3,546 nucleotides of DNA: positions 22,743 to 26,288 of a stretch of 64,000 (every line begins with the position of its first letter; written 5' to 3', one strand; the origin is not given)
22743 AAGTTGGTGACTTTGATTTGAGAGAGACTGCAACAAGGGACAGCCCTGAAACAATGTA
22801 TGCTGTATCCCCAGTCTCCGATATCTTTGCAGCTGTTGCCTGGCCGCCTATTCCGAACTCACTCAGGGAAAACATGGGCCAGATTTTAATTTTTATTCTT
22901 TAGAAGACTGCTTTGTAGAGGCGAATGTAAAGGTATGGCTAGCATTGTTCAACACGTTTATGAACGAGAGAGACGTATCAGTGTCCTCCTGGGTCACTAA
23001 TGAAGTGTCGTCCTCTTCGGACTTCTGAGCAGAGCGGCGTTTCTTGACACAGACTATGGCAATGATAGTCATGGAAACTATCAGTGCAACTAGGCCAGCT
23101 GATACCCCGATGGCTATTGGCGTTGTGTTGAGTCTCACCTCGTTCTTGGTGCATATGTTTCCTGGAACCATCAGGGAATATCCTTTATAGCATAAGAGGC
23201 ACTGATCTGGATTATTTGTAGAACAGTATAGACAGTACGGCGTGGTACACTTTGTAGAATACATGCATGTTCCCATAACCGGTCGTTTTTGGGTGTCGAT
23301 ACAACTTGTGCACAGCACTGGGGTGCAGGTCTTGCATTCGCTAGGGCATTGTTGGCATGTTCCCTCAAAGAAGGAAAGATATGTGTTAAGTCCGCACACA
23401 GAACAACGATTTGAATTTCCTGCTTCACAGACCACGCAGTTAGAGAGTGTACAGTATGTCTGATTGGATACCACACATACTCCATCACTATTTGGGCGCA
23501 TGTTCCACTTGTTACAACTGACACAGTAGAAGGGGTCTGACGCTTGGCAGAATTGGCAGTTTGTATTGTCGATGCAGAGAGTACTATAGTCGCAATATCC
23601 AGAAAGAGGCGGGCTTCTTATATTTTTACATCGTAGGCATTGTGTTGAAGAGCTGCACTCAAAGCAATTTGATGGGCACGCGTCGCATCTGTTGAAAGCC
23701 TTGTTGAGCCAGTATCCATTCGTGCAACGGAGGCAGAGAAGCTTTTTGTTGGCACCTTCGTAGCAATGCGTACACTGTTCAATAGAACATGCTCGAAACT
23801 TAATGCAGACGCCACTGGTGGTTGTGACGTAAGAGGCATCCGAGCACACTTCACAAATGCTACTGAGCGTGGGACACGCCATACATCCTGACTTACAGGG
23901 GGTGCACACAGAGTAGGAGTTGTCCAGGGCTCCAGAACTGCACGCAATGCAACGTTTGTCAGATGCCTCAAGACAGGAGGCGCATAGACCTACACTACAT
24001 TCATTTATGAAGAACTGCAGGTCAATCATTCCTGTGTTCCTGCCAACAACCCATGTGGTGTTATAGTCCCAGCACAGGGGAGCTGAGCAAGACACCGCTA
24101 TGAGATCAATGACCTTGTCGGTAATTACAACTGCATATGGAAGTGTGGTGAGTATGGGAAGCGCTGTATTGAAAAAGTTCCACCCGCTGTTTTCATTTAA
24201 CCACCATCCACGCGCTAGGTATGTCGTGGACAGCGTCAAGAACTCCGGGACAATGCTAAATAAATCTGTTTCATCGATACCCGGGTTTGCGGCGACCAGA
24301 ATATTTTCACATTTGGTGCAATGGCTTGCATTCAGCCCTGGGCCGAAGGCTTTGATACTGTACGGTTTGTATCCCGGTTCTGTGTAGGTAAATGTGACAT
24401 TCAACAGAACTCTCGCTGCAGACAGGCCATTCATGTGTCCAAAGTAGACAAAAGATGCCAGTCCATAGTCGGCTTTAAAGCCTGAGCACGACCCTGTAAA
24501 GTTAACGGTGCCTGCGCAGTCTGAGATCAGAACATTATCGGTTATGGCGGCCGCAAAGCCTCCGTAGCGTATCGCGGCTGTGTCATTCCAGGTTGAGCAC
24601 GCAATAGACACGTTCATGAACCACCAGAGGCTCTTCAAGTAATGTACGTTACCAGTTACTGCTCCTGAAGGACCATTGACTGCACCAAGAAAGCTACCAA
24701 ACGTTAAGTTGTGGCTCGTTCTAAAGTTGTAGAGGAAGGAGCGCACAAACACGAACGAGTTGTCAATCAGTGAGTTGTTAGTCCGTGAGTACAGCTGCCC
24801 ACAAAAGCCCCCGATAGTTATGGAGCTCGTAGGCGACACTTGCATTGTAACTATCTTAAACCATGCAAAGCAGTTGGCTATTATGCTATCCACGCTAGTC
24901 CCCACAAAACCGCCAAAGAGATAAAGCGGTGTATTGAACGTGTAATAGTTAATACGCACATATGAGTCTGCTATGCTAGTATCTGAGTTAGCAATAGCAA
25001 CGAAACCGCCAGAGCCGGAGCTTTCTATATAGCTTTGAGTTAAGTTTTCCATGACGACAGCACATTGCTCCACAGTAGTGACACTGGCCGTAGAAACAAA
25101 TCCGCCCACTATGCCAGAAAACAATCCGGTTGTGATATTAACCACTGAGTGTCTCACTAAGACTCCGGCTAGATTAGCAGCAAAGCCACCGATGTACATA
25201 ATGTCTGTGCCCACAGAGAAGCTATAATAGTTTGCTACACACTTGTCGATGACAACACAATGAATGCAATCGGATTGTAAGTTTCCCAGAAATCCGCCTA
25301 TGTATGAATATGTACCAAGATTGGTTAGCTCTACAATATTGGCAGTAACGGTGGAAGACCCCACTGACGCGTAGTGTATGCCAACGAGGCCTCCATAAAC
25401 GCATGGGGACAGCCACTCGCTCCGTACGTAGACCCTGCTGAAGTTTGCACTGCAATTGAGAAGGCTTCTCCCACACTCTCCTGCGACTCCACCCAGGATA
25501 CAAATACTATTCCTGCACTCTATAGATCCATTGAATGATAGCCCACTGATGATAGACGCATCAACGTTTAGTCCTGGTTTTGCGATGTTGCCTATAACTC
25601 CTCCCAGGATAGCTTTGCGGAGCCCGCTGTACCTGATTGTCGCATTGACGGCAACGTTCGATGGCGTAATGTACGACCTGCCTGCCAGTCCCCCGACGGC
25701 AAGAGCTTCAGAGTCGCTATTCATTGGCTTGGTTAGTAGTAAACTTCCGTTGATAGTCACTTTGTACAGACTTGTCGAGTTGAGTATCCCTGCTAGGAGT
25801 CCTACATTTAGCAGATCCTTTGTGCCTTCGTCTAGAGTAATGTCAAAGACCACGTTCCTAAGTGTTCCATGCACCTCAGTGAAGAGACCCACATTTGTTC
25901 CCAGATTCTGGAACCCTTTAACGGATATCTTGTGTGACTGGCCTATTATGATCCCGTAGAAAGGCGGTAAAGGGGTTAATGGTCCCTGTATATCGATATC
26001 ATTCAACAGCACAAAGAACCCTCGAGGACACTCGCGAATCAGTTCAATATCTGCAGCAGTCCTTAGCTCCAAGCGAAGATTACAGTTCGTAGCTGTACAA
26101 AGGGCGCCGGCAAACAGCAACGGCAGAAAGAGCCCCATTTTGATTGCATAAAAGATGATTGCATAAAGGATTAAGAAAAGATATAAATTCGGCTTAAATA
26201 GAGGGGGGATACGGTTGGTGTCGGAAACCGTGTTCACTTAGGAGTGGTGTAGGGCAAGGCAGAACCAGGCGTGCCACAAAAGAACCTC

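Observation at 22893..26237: High-cysteine membrane protein with an N-terminal GG[FLV]xG-repeat (beta-helix-like) domain and a duplicated promoter 12-mer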

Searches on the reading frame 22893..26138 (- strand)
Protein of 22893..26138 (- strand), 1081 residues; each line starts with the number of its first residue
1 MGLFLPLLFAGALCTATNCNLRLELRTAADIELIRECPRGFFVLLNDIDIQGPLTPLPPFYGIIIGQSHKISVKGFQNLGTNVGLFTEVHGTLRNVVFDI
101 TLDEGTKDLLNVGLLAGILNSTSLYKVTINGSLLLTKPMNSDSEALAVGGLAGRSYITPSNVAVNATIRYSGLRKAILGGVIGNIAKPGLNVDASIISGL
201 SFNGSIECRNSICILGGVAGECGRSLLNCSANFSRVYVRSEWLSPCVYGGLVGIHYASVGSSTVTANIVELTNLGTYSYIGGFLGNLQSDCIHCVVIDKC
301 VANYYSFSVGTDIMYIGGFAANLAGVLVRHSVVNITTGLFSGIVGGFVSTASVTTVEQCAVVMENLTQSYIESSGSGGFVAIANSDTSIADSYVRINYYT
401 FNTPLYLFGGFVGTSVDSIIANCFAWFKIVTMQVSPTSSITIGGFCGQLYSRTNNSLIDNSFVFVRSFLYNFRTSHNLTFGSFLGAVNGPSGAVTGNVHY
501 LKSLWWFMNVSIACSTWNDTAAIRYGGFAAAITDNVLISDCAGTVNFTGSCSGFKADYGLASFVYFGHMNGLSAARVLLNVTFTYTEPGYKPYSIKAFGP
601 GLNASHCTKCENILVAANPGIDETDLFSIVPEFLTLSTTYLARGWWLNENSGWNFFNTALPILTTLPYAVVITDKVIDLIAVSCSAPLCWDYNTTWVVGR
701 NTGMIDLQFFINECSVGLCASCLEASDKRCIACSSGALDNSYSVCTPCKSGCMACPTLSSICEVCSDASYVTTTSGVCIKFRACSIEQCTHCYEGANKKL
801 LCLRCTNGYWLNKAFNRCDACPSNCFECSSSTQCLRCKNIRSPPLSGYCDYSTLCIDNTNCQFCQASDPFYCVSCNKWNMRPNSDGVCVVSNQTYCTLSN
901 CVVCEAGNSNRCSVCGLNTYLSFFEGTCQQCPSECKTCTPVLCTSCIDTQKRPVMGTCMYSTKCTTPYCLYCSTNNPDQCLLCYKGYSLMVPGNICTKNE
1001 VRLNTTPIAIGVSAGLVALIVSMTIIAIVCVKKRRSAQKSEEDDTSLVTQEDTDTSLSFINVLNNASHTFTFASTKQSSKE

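Call 3: search_protein_families(library=pfam, proteins=[window:22893-26138:-], max_evalue=1)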
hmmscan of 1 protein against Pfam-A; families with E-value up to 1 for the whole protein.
window:22893-26138:- (1081 aa): 2 families
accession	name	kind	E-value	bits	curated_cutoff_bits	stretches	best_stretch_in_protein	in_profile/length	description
PF09463.15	Opy2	-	0.015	16.1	22.1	1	901-933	1-32/35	Opy2 protein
PF14575.11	EphA2_TM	-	0.28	12.3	28.9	1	1010-1045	3-36/74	Ephrin type-A receptor 2 transmembrane domain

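Call 4: search_protein_families(library=ncbifam, proteins=[window:22893-26138:-], max_evalue=1)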
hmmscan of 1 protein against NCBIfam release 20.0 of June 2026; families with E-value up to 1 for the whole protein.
window:22893-26138:- (1081 aa): 0 families

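Call 5: find_homologous_proteins(query=window:22893-26138:-)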
Query window:22893-26138:- (1081 aa): 5 proteins with E <= 0.001 among 8000 candidates.
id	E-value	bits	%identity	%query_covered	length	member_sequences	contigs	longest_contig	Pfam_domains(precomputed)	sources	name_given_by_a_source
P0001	0.0e+0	2469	99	100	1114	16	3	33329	-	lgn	-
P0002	0.0e+0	2135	83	100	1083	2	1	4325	-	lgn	-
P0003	0.0e+0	1843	73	99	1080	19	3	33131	-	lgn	-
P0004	0.0e+0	1807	70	100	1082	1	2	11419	-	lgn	-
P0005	0.0e+0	1776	69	99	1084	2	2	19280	-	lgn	-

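Call 10: find_encoding_contigs(protein=P0003, flank=3000, max_places=3)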
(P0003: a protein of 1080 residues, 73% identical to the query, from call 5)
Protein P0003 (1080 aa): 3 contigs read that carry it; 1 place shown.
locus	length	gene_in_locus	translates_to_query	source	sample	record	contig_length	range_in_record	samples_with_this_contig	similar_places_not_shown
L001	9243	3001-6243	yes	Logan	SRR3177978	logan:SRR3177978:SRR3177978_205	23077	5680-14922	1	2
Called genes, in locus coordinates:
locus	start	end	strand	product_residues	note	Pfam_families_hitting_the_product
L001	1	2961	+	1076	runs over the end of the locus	-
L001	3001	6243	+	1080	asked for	-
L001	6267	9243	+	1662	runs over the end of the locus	-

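Call 11: find_encoding_contigs(protein=P0002, flank=3000, max_places=2)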
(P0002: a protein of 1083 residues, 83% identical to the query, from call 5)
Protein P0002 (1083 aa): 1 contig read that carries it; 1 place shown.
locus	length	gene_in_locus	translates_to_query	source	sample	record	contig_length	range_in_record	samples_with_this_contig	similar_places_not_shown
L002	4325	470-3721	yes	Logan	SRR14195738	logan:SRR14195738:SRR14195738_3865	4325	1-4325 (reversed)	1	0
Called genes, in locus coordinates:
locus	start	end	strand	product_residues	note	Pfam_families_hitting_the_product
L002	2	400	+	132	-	?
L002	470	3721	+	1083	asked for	-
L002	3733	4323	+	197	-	?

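Call 12: find_encoding_contigs(protein=P0004, flank=3000, max_places=2)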
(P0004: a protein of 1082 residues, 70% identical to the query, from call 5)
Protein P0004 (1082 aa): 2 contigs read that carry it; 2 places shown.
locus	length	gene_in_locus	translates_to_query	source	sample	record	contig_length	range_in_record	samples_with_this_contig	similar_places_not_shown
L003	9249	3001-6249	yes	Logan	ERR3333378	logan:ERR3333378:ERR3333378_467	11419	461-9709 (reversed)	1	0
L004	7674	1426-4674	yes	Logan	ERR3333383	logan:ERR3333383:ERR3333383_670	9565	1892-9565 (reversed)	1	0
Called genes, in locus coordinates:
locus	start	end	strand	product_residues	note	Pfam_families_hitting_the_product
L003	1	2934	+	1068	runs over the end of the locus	-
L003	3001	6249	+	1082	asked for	-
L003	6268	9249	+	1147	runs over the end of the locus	?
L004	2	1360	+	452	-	?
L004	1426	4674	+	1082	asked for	-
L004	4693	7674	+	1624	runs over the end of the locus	?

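Call 13: find_encoding_contigs(protein=P0005, flank=3000, max_places=2)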
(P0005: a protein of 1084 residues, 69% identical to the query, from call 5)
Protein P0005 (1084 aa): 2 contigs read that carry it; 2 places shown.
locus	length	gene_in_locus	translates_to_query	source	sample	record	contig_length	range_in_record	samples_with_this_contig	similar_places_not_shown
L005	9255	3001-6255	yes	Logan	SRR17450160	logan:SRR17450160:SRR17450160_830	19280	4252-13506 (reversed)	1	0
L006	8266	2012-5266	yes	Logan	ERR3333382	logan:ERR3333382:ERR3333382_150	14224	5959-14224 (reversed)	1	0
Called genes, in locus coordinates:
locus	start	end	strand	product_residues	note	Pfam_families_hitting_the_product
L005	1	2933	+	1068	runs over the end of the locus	-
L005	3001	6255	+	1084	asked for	-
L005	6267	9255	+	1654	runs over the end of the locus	-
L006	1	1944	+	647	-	?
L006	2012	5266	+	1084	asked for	-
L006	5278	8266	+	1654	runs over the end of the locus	-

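Call 14: find_encoding_contigs(protein=P0001, flank=3000, max_places=3)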
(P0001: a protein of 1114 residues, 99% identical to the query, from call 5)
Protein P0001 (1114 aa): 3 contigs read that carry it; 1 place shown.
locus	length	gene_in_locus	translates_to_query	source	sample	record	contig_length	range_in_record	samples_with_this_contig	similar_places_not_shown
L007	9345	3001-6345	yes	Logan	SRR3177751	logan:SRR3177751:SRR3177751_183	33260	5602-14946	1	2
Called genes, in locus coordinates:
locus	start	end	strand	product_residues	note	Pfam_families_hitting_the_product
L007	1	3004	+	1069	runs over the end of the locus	-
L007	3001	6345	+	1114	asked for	-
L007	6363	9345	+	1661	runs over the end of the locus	-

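Call 17: list_cluster_members(proteins=[window:22896-26138:-, window:22896-26237:-, window:17893-22875:-, window:26237-29443:-])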
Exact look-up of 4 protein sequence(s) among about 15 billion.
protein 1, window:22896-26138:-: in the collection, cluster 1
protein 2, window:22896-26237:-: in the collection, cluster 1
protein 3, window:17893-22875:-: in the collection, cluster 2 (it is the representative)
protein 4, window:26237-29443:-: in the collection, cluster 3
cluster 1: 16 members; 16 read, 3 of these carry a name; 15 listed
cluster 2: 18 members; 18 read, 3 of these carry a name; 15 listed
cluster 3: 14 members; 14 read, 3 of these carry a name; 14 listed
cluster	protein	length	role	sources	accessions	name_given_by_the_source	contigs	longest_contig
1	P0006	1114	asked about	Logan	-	-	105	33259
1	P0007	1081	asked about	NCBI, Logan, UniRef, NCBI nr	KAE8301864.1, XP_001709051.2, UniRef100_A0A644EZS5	High cysteine membrane protein [Giardia duodenalis] | High cysteine membrane protein n=1 Tax=Giardia intestinalis (strain ATCC 50803 / WB clone ... | High cysteine membrane protein [Giardia intestinalis]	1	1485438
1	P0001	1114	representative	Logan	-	-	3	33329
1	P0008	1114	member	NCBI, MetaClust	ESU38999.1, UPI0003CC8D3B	Putative GLUG motif protein, partial [Giardia duodenalis] | status=active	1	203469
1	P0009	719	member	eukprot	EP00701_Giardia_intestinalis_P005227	XP_001709051.1 VSP, putative [Giardia lamblia ATCC 50803]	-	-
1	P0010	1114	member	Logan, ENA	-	-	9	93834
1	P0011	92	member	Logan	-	-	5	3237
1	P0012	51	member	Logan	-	-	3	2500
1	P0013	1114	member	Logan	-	-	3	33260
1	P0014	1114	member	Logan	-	-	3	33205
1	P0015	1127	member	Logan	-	-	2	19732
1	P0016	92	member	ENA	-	-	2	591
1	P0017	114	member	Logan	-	-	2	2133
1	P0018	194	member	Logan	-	-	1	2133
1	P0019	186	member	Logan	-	-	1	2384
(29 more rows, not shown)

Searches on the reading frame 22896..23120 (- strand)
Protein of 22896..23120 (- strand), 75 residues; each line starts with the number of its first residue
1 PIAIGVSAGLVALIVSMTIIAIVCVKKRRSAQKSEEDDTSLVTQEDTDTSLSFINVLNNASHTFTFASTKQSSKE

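Call 71: search_protein_families(library=pfam, proteins=[window:22896-23120:-], max_evalue=10)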
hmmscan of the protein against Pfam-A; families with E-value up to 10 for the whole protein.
window:22896-23120:- (75 aa): 2 families
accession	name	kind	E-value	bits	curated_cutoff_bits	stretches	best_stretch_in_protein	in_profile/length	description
PF14575.11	EphA2_TM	-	0.0049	18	28.9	1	4-40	3-37/74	Ephrin type-A receptor 2 transmembrane domain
PF10310.14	DUF5427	-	0.013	14.9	25.1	1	19-72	338-392/461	Family of unknown function (DUF5427)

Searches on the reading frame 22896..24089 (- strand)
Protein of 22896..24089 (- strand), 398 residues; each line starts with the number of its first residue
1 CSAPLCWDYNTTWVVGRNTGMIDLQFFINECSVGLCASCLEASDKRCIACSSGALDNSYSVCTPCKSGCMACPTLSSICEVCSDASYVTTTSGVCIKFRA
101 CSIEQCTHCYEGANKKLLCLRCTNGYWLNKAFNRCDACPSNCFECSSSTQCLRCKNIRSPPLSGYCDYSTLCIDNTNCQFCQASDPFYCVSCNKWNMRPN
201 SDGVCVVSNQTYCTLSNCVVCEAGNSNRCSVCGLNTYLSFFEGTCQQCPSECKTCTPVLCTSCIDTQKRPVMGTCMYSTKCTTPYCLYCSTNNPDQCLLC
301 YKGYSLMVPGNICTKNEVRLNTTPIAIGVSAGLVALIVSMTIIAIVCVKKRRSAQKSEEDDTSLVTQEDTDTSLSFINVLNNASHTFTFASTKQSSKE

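Call 81: predict_structure(alignment_id=A3)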
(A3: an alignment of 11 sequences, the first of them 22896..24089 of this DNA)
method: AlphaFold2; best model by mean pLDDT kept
length: 398 residues; sequences in the alignment: 11
mean_pLDDT: 66.7   pTM: 0.39
mean pLDDT of the five models: 66.7, 66.6, 66.5, 66.4, 59.8
residues with pLDDT >= 90: 7; 70-90: 216; 50-70: 93; < 50: 82
segments of 3 or more residues with pLDDT < 50: 1-29, 318-324, 353-398
pLDDT, mean of each block of 10 residues (from residue 1): 33 31 38 70 72 70 76 65 72 74 84 82 83 88 79 70 80 87 88 78 76 61 67 66 76 68 70 80 84 82 70 64 52 78 73 45 32 32 29 32
secondary structure, 60 per line:
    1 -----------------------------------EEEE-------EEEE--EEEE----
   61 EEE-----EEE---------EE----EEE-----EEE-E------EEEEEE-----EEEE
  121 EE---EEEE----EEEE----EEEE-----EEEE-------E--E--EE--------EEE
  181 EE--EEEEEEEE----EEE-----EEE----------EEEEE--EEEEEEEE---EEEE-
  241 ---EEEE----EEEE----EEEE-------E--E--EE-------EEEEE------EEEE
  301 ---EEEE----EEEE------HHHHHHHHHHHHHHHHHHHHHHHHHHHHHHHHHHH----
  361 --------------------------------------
elements in order: E36-39 E47-50 E53-56 E61-63 E69-71 E87-89 E95-97 E106-111 E117-122 E126-129 E134-137 E142-145 E151-154 E178-182 E185-192 E197-199 E205-207 E218-222 E225-232 E236-239 E244-247 E252-255 E260-263 E286-290 E297-300 E304-307 E312-315 H322-356

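Call 83: fold_search(model_id=the predicted structure, library=pdb)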
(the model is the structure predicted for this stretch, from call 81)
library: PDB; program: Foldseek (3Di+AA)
matches with E <= 10: 69; with E <= 0.001: 0
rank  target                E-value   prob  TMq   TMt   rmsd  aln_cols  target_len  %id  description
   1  9d77_A                3.2e-02  0.13  0.10  0.10  19.1       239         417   15  Crystal form of Netrin-1 mimics nanotubes (released 2024-10-09)
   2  8jxi_A                3.8e-02  0.08  0.09  0.05  20.1       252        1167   18  rat megalin RAP complex wingB (released 2024-06-19)
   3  4c9r_D                4.3e-02  0.54  0.11  0.33  11.6       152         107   20  Xenopus ZNRF3 ectodomain in complex with Xenopus RSPO2 Fu1-Fu2 crystal form I (released 2013-11-20)
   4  4pln_A                6.1e-02  0.10  0.10  0.10  19.6       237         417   15  Crystal Structure of Chicken Netrin-1 (LN-LE3) complexed with mouse Neogenin (FN4-5) (released 2014-06-18)
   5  8jxh_B                1.3e-01  0.04  0.07  0.03  21.6       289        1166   13  rat megalin RAP complex wingA (released 2024-06-19)
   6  8jxb_B                2.1e-01  0.04  0.09  0.05  19.9       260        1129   18  Cryo-EM structure of rat megalin wingAc (released 2024-06-19)
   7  7ne1_A                2.7e-01  0.05  0.08  0.08  19.7       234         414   16  Structure of the complex between Netrin-1 and its receptor Neogenin (released 2021-03-31)
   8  4c8w_I                2.9e-01  0.15  0.10  0.30  12.0       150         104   21  Xenopus RSPO2 Fu1-Fu2 crystal form II (released 2013-11-20)
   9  4c8v_E                3.1e-01  0.18  0.11  0.33  11.5       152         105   22  Xenopus RSPO2 Fu1-Fu2 crystal form I (released 2013-11-20)
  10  4urt_A                3.5e-01  0.07  0.11  0.10  21.4       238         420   16  The crystal structure of a fragment of netrin-1 in complex with FN5- FN6 of DCC (released 2014-09-10)
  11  1z3g_A                3.7e-01  0.08  0.12  0.19  12.6       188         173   16  Crystal structure of complex between Pvs25 and Fab fragment of malaria transmission blocking antibody 2A8 (released 2005-12-06)
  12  8em4_A                3.7e-01  0.04  0.10  0.02  25.4       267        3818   16  Cryo-EM structure of LRP2 at pH 7.5 (released 2023-02-08)
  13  1z1y_A                4.1e-01  0.05  0.10  0.17  16.1       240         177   15  Crystal structure of Methylated Pvs25, an ookinete protein from Plasmodium vivax (released 2005-12-06)
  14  4c8v_B                4.7e-01  0.15  0.11  0.31  12.5       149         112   21  Xenopus RSPO2 Fu1-Fu2 crystal form I (released 2013-11-20)
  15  8ezl_A                5.0e-01  0.06  0.11  0.17  12.2       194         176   18  Pfs25 in complex with transmission-reducing antibody AS01-50 (released 2023-08-16)
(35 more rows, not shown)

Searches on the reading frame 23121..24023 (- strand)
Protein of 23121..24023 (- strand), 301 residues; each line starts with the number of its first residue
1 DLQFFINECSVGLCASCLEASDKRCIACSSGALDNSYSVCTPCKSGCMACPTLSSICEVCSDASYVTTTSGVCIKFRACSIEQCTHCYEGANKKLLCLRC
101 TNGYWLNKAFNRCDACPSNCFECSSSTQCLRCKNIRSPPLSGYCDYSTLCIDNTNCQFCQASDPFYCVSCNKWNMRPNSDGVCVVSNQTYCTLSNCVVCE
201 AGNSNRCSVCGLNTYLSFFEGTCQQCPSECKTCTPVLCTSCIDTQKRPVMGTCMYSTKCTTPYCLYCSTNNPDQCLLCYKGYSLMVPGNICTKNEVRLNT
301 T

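Call 70: search_solved_structures(query=window:23121-24023:-, max_evalue=1)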
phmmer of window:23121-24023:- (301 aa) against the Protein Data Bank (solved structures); distinct sequences matched with E-value up to 1: 1.
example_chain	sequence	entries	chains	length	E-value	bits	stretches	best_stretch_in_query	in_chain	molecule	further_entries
8vhz_A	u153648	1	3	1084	0.1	15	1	51-109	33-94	Cellulose synthase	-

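Call 71: search_protein_families(library=pfam, proteins=[window:23121-24023:-], max_evalue=10)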
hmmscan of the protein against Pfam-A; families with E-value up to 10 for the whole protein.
window:23121-24023:- (301 aa): 1 family
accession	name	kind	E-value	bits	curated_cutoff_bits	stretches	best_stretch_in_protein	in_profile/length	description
PF09463.15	Opy2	-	0.0012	19.6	22.1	1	196-228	1-32/35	Opy2 protein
